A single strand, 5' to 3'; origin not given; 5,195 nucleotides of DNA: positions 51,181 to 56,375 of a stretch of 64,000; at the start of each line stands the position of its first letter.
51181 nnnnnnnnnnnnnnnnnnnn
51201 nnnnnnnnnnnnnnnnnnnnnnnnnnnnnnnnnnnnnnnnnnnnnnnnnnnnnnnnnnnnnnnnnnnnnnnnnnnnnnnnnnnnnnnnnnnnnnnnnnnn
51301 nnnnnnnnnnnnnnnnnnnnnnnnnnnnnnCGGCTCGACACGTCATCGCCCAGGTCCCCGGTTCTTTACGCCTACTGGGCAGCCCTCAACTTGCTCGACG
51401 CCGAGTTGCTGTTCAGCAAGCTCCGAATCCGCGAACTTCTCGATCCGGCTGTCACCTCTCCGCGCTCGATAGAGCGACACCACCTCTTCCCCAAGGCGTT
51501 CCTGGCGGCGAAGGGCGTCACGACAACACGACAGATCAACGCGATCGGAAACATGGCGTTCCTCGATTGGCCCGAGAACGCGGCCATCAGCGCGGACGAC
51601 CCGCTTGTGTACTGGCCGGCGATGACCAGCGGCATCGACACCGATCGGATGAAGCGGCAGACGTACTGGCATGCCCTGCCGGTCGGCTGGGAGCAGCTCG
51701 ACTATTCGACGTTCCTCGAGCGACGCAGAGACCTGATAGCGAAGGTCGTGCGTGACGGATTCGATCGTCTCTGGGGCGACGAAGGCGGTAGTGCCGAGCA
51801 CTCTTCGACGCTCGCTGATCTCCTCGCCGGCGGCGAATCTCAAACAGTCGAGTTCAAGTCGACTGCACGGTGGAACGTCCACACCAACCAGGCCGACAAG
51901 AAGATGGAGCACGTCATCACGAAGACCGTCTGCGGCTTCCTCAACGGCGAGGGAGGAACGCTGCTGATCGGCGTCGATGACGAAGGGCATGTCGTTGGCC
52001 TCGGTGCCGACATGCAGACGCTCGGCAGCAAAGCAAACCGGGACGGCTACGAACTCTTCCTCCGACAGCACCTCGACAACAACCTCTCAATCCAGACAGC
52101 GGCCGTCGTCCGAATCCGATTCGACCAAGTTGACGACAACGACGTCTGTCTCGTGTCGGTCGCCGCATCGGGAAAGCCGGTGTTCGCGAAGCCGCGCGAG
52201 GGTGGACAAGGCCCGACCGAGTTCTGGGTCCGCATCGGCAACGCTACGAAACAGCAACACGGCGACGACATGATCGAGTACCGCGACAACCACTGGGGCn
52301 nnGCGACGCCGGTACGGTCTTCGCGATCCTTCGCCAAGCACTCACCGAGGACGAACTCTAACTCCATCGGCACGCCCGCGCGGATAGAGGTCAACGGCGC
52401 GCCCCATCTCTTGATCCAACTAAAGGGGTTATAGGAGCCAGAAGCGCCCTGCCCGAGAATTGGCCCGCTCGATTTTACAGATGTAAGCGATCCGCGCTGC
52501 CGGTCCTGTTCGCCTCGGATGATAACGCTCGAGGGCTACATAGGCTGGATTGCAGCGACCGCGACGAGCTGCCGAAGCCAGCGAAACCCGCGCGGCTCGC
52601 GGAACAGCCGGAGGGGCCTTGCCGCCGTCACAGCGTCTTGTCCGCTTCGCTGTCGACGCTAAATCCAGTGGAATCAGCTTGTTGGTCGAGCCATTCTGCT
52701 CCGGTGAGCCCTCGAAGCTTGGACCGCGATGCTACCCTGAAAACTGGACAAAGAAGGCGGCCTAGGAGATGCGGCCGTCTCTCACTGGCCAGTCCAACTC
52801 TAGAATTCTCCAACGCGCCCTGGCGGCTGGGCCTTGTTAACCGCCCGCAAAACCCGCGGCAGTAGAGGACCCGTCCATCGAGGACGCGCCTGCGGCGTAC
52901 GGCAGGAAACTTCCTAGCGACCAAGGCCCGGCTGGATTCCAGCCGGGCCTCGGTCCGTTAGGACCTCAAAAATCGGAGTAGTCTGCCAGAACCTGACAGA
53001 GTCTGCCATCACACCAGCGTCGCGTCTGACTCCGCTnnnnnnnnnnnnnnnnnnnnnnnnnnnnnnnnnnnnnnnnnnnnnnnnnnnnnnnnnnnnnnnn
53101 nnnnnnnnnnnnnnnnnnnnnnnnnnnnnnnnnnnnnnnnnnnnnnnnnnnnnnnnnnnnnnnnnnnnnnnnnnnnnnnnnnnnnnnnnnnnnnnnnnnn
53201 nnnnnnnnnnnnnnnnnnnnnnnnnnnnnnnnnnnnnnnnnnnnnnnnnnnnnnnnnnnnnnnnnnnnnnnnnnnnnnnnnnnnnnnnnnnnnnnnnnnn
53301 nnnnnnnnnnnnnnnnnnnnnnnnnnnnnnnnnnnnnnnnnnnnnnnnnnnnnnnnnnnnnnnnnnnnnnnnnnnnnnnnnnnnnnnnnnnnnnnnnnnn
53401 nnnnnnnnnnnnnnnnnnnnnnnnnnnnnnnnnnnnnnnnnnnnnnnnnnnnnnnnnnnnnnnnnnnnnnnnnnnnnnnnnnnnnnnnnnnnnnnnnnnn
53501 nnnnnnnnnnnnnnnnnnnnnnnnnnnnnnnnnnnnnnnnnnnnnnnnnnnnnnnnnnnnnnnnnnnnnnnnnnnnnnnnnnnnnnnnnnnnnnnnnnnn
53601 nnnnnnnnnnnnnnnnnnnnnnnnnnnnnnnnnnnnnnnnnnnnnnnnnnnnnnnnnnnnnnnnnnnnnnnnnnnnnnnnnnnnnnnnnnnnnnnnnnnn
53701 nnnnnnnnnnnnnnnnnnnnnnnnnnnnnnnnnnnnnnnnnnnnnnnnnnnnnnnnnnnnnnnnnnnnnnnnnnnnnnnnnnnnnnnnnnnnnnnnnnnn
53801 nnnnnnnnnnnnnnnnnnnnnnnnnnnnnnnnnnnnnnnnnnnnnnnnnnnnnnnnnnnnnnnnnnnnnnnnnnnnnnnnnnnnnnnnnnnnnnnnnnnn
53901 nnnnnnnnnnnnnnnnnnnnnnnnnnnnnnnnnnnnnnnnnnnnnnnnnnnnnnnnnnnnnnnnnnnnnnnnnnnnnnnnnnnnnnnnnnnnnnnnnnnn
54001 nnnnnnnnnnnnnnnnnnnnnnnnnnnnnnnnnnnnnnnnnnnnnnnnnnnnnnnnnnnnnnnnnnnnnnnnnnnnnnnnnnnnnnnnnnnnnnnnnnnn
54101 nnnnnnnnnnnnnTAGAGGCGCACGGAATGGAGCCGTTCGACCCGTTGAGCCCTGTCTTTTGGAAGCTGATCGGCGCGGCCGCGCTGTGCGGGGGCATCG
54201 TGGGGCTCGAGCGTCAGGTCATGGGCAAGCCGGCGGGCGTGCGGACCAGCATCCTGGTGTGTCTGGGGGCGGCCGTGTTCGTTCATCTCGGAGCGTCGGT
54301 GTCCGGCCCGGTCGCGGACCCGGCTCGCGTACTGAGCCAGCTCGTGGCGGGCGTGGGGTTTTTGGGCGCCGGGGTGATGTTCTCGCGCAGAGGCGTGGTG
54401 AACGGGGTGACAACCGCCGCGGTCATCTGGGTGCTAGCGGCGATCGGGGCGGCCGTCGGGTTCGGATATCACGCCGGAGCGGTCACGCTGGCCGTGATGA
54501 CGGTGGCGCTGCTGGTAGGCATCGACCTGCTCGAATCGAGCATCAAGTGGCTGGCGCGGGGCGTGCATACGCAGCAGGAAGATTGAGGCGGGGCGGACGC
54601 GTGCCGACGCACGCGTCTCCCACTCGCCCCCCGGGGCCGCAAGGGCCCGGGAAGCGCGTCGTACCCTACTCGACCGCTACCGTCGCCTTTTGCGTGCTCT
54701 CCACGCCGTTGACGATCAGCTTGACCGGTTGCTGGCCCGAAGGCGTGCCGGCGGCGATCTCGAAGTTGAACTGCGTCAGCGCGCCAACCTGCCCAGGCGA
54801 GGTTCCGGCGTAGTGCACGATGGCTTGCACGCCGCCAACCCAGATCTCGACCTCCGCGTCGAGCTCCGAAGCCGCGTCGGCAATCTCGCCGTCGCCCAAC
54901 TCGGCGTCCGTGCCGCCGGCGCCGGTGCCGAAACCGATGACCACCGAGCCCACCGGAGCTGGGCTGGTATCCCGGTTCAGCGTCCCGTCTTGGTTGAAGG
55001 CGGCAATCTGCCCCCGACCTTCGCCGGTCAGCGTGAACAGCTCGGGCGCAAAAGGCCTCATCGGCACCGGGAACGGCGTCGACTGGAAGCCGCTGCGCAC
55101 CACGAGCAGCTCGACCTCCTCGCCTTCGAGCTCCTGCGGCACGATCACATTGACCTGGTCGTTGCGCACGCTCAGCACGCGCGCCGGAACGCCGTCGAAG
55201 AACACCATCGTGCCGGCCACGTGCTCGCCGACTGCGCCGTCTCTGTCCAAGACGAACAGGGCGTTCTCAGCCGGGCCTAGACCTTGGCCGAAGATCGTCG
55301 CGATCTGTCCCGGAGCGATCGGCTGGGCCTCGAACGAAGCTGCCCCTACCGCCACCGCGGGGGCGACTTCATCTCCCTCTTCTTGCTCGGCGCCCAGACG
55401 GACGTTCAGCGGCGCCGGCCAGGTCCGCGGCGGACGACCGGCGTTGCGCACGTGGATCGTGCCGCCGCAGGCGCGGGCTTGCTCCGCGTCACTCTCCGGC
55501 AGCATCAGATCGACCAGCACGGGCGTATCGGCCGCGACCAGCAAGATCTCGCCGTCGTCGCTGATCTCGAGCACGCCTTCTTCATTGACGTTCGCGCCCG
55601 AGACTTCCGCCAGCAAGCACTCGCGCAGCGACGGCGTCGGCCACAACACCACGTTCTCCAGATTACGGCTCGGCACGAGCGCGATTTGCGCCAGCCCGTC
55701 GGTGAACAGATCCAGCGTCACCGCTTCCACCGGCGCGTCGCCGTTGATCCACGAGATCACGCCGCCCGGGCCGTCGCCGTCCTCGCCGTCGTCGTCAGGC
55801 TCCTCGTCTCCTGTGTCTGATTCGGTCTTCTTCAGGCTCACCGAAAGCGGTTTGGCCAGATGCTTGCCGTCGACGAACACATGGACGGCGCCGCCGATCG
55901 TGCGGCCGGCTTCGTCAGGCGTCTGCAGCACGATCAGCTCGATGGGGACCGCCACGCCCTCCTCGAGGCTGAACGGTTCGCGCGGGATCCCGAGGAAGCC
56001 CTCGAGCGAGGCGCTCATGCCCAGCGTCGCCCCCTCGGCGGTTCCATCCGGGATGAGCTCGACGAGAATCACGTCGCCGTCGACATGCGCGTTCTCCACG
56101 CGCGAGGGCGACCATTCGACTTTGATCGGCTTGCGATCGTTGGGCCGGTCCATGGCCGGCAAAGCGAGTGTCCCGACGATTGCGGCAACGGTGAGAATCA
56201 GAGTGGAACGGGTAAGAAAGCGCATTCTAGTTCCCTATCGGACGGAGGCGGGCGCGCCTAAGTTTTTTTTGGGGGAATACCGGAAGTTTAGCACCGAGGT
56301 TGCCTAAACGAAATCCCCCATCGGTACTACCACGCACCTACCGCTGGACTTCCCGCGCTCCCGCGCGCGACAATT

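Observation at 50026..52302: Three-domain DUF262 - DUF1524(HNH) - AlbA_2/Schlafen-like fusion: atypical GmrSD/BrxU/SspE-family defence nuclease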

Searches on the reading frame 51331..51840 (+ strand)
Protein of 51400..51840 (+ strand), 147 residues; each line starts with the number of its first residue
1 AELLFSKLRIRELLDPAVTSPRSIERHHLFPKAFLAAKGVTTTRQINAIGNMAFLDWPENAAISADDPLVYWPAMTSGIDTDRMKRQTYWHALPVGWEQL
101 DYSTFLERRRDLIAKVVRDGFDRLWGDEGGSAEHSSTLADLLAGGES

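Call 8: search_protein_families(library=pfam, proteins=[window:51400-51840:+], max_evalue=10)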
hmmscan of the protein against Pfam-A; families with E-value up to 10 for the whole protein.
window:51400-51840:+ (147 aa): 1 family
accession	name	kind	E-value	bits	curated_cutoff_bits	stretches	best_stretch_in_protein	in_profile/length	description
PF07510.16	GmrSD_C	-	0.08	13.3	23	1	26-73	51-104/138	GmrSD restriction endonucleases, C-terminal domain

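Call 62: predict_structure(alignment_id=A2)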
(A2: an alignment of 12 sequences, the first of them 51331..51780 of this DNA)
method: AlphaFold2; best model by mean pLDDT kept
length: 150 residues; sequences in the alignment: 12
mean_pLDDT: 89.2   pTM: 0.84
mean pLDDT of the five models: 89.2, 88.7, 88.7, 88.4, 86.6
residues with pLDDT >= 90: 102; 70-90: 37; 50-70: 11; < 50: 0
segments of 3 or more residues with pLDDT < 50: none
pLDDT, mean of each block of 10 residues (from residue 1): 82 91 93 78 71 94 93 90 85 94 95 96 96 95 85
secondary structure, 60 per line:
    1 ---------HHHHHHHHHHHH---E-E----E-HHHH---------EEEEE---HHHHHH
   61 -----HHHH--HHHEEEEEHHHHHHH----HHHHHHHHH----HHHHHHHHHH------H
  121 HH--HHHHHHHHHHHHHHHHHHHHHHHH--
elements in order: H10-21 H34-37 E47-51 H55-60 H66-69 E75-79 H80-86 H91-99 H104-113 H125-148

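Call 67: fold_search(model_id=the predicted structure, library=pdb)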
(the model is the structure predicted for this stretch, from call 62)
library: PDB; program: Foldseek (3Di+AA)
matches with E <= 10: 27; with E <= 0.001: 0
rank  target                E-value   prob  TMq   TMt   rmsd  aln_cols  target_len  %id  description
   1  8f43                  5.1e-02  0.92  0.37  0.47   6.7       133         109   16  HNH Nuclease Domain from G. stearothermophilus Cas9, K597A mutant (released 2022-12-21)
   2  8zda_A                7.1e-02  0.77  0.38  0.08  12.9       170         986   12  Cryo-EM structure of eSaCas9_NNG-guide RNA-target DNA complex in a catalytically active state (released 2025-11-05)
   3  7mpz                  1.0e-01  0.90  0.39  0.41   7.3       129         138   16  HNH Nuclease Domain from G. stearothermophilus Cas9 (released 2021-12-22)
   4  9mb6_A                1.1e-01  0.66  0.38  0.08  13.4       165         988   13  Cryo-EM structure of wild-type SaCas9-guide RNA-mismatched target DNA complex (released 2026-03-18)
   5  8zcz_A                1.3e-01  0.72  0.38  0.09  12.5       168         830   12  Cryo-EM structure of eSaCas9_NNG-guide RNA-target DNA complex in an interrogation state (released 2025-11-05)
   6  7enh_A                3.0e-01  0.51  0.35  0.36   9.4       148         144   14  Crystal structure of cas and anti-cas protein complex (released 2022-04-20)
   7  9w7u_A                3.0e-01  0.25  0.30  0.06  11.2       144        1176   15  SuperFi Cas9 - 20nt sgRNA - DNA ternary complex Class C (released 2025-12-31)
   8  8zcy_A                3.5e-01  0.35  0.35  0.10  12.0       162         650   14  Cryo-EM structure of eSaCas9_NNG-guide RNA-target DNA complex in an interrogation state (released 2025-11-05)
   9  9ar4_A                6.8e-01  0.23  0.33  0.07  12.5       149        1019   13  CryoEM structure of ThermoCas9 in post-cleavage state bound with the DNA containing NNNNCCA PAM (released 2025-02-26)
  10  7dri_D                7.6e-01  0.35  0.38  0.15   7.1       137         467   15  Structure of SspE_CTD_41658 (released 2022-06-29)
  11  7dri_B                8.1e-01  0.41  0.40  0.15   6.7       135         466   16  Structure of SspE_CTD_41658 (released 2022-06-29)
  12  7dri_C                9.5e-01  0.30  0.41  0.16   7.3       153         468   15  Structure of SspE_CTD_41658 (released 2022-06-29)
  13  9k32_A                9.5e-01  0.21  0.35  0.10  12.4       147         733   14  Cryo-EM structure of the NbaCas9-guide RNA-target DNA complex (released 2026-02-04)
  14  5axw_A                1.0e+00  0.33  0.43  0.08  12.7       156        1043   13  Crystal structure of Staphylococcus aureus Cas9 in complex with sgRNA and target DNA (TTGGGT PAM) (released 2015-09-02)
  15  7dri_A                1.2e+00  0.28  0.38  0.15   6.9       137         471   17  Structure of SspE_CTD_41658 (released 2022-06-29)
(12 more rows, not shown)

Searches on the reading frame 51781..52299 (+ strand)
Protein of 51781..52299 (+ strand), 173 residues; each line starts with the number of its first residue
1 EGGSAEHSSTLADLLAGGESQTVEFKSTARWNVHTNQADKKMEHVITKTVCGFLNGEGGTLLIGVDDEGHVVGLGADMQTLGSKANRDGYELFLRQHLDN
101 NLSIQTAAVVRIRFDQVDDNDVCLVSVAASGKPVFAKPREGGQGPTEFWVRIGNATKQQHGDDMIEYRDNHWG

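Call 8: search_protein_families(library=pfam, proteins=[window:51781-52299:+], max_evalue=10)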
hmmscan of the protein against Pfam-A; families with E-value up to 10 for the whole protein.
window:51781-52299:+ (173 aa): 2 families
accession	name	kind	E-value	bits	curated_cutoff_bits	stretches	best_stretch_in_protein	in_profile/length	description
PF04326.19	SLFN_AlbA_2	-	6.9e-19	69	25.3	1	19-158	1-116/118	Schlafen, AlbA_2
PF23388.1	DUF7099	-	0.043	13.1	30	1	94-144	222-268/366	Domain of unknown function (DUF7099)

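Call 9: search_protein_families(library=padloc, proteins=[window:51781-52299:+], max_evalue=1)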
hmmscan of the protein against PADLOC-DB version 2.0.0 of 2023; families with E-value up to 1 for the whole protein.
window:51781-52299:+ (173 aa): 1 family
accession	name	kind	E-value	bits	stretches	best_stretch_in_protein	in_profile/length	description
PDLC02394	pAgo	-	0.0066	12.2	1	29-128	37-133/1121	-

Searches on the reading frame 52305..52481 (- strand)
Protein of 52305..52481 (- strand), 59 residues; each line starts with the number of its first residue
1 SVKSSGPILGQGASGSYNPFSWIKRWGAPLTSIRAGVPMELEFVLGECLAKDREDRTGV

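Call 37: search_protein_families(library=pfam, proteins=[window:52305-52481:-], max_evalue=10)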
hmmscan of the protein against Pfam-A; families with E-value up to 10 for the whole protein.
window:52305-52481:- (59 aa): 0 families

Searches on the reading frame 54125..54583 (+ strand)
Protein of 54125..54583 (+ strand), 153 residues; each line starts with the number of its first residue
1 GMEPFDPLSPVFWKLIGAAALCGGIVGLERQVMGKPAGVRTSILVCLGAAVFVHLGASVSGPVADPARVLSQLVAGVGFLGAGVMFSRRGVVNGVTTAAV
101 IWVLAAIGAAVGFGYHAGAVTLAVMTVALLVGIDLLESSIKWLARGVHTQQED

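Call 16: search_protein_families(library=pfam, proteins=[window:54125-54583:+], max_evalue=1)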
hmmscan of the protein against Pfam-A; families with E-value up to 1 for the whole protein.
window:54125-54583:+ (153 aa): 2 families
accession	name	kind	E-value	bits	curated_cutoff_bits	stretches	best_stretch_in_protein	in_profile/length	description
PF02308.21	MgtC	-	3.2e-32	111.9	31.4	1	17-137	2-119/121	MgtC family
PF21088.3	MS_channel_1st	-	0.038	14.4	23.1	1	94-114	20-40/42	Mechanosensitive ion channel, transmembrane helices 2/3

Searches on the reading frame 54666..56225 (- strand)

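Call 16: search_protein_families(library=pfam, proteins=[window:54666-56225:-], max_evalue=1)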
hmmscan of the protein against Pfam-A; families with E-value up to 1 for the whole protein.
window:54666-56225:- (519 aa): 1 family
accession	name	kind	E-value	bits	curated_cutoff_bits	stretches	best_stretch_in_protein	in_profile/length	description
PF01833.30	TIG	-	0.00012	22.4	20.9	1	303-381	13-76/84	IPT/TIG domain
